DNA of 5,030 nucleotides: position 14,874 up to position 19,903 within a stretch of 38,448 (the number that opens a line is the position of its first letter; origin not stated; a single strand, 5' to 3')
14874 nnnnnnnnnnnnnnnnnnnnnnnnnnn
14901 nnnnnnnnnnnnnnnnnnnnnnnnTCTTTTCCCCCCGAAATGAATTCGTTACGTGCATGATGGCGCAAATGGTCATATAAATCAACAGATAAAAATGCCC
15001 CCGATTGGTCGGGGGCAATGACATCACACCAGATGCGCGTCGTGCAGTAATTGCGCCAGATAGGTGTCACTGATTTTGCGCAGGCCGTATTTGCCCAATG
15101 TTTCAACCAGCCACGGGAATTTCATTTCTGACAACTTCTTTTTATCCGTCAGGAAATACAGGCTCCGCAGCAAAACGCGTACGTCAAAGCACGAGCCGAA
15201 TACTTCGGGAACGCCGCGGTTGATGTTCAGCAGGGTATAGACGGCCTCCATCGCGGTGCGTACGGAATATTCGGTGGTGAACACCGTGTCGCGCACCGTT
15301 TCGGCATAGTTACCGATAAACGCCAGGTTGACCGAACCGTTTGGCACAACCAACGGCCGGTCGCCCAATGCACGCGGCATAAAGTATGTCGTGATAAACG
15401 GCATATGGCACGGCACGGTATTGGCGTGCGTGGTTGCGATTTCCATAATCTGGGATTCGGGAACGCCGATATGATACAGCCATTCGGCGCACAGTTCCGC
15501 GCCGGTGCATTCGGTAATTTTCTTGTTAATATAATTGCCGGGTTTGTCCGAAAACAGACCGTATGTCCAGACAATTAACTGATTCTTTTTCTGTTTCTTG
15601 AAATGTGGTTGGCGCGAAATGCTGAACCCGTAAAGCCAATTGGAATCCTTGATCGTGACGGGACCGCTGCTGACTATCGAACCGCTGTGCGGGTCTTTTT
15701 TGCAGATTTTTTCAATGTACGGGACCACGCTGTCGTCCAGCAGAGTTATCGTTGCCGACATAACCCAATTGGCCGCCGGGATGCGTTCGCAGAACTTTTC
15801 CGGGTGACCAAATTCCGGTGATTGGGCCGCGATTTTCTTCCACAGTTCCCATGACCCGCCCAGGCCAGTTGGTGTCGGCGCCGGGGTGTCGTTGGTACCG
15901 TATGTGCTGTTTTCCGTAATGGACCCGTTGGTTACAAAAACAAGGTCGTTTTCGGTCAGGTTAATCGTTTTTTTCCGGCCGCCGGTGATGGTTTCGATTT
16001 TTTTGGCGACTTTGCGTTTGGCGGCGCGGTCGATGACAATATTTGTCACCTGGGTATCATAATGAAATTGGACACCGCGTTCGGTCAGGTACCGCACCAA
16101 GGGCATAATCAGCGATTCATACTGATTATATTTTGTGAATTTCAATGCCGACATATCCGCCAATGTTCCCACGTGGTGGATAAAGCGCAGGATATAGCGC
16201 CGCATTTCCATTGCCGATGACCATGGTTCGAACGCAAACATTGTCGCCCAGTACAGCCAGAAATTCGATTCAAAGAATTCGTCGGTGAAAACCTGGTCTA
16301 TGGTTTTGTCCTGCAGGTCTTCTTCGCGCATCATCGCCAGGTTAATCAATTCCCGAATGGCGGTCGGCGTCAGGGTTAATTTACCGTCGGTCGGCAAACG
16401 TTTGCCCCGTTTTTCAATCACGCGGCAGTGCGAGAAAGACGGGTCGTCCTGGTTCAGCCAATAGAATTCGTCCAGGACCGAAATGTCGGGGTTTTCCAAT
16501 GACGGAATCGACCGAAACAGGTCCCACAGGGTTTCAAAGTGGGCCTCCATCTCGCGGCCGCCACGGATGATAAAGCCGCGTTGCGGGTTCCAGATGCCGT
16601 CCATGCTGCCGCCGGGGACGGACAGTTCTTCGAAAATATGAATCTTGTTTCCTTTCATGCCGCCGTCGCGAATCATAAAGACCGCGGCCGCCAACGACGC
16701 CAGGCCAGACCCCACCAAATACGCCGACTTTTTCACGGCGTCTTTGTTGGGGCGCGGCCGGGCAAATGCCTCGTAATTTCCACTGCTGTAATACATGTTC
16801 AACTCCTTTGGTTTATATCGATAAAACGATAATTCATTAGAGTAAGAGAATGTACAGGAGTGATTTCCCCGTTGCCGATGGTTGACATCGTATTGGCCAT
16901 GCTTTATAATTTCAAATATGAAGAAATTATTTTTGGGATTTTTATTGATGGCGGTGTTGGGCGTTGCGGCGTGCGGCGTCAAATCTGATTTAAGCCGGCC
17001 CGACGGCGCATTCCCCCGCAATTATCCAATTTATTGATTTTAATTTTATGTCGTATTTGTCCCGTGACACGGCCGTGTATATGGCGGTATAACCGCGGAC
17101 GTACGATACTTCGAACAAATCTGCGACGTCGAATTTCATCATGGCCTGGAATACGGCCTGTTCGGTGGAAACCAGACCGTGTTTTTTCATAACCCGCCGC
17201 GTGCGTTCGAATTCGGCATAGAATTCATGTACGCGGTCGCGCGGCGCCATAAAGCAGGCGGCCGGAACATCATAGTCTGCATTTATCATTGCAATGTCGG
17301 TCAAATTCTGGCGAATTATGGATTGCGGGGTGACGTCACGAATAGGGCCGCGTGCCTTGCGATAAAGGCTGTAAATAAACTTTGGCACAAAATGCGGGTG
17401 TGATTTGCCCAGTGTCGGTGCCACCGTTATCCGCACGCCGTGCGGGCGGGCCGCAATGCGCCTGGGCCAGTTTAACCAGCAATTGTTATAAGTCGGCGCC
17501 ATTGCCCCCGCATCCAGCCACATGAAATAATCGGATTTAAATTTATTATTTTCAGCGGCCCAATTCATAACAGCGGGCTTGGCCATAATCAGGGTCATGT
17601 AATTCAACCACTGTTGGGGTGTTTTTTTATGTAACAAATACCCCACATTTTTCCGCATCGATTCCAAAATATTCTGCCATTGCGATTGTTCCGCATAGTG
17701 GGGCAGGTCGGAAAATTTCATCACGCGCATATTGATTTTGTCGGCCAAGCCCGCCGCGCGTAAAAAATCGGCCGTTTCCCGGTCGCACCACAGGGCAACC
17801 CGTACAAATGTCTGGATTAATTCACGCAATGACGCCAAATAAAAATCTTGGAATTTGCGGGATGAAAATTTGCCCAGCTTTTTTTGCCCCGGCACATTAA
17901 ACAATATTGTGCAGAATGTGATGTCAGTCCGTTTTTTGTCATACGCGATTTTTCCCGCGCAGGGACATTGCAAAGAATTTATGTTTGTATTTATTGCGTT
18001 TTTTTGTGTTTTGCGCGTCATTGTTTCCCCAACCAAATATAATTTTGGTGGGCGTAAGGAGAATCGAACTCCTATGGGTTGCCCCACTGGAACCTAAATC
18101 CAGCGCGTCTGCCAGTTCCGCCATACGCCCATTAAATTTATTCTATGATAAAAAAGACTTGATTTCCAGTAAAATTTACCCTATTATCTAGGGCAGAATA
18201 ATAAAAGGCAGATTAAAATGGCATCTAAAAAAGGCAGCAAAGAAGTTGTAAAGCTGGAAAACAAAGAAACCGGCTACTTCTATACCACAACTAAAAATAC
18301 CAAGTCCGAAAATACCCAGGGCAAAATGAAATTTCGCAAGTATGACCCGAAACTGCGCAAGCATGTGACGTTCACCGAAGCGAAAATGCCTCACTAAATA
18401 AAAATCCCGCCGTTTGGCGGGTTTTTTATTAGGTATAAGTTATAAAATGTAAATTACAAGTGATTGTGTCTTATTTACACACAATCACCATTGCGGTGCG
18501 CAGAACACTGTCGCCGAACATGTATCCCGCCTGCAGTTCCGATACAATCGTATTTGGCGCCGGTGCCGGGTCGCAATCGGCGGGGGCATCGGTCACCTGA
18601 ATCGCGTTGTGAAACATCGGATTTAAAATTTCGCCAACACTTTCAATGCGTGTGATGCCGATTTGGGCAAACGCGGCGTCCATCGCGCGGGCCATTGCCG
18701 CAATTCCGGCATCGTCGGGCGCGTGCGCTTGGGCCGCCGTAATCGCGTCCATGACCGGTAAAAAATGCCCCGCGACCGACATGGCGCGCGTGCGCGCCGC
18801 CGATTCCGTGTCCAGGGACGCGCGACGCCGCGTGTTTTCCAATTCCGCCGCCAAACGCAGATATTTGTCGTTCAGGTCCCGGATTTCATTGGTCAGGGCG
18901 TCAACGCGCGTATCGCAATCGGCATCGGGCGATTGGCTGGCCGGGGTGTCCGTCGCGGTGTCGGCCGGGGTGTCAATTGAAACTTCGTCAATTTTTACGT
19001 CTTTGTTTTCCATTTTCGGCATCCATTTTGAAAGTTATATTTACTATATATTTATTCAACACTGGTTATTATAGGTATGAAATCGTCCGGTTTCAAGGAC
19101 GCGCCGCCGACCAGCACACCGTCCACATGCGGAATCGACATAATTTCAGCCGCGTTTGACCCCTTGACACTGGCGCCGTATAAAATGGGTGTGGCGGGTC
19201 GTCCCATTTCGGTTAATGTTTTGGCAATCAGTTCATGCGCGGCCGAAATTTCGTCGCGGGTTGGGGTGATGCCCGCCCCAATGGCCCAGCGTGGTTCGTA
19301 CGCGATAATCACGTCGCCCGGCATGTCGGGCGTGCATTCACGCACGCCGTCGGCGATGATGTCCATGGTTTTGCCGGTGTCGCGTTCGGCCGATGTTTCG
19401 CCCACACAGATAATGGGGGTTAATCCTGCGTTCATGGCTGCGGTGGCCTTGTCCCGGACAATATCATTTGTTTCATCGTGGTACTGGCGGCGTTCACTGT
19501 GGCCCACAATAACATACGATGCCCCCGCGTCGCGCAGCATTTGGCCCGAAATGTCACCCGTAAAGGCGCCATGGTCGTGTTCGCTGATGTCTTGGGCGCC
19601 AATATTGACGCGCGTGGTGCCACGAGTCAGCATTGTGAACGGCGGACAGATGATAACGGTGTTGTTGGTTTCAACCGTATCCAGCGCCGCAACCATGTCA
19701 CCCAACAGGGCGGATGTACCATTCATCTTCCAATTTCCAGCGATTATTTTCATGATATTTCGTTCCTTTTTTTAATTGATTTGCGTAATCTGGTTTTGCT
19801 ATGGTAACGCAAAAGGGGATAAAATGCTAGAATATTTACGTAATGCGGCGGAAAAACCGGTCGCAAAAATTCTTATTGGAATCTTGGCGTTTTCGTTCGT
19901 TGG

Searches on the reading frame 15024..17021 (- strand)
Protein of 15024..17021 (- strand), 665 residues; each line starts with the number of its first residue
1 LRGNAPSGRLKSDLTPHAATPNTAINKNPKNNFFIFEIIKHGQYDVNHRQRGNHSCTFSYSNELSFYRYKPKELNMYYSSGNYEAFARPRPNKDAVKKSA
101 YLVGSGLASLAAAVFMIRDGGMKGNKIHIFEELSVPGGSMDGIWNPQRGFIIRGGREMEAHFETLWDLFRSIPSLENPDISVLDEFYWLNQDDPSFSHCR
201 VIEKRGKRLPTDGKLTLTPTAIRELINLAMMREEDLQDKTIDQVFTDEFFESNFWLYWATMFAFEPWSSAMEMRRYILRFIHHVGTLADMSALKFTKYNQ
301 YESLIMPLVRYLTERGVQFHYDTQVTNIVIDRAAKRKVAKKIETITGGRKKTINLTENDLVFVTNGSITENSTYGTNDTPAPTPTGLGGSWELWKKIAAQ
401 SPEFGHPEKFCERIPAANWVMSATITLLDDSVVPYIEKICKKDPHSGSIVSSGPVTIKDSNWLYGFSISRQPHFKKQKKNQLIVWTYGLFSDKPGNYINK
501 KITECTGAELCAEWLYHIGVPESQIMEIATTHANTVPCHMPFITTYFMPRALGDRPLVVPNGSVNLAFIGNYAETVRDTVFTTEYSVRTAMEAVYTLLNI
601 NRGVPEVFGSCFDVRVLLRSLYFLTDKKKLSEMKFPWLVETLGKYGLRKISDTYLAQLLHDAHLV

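Call 7: search_protein_families(library=pfam, proteins=[window:15024-17021:-], max_evalue=0.01)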
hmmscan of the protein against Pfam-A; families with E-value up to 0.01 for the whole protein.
window:15024-17021:- (665 aa): 2 families
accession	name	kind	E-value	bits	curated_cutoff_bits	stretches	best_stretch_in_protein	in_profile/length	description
PF06100.17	MCRA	-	9.5e-220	731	23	1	97-595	1-495/495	MCRA family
PF13450.12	NAD_binding_8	-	0.00066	20.3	21.9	1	103-143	2-38/68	NAD(P)-binding Rossmann-like domain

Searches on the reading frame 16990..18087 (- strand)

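Call 7: search_protein_families(library=pfam, proteins=[window:16990-18087:-], max_evalue=0.01)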
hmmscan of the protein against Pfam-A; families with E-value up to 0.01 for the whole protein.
window:16990-18087:- (365 aa): 1 family
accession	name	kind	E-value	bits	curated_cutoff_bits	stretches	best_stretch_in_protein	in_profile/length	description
PF09612.15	HtrL_YibB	-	0.00059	20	24.1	1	99-197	43-152/267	Bacterial protein of unknown function (HtrL_YibB)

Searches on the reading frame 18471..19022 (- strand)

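Call 52: search_protein_families(library=pfam, proteins=[window:18471-19022:-], max_evalue=0.001)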
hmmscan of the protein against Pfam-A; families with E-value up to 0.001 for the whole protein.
window:18471-19022:- (183 aa): 1 family
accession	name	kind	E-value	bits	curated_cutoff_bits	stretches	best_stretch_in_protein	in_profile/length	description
PF01025.24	GrpE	-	8.4e-31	107.3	25.8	1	34-183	14-165/165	GrpE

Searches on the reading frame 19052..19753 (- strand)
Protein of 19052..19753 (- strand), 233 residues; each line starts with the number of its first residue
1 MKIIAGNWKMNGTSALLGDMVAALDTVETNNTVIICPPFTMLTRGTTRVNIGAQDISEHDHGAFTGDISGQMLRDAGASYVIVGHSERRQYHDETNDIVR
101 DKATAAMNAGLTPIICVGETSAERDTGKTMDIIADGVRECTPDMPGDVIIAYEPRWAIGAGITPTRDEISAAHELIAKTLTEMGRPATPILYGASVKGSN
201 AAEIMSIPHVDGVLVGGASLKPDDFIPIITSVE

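Call 52: search_protein_families(library=pfam, proteins=[window:19052-19753:-], max_evalue=0.001)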
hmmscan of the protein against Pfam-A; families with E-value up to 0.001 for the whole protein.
window:19052-19753:- (233 aa): 1 family
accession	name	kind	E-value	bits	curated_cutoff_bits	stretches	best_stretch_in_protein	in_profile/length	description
PF00121.24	TIM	-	5.9e-80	268.8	20.1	1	2-231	1-244/245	Triosephosphate isomerase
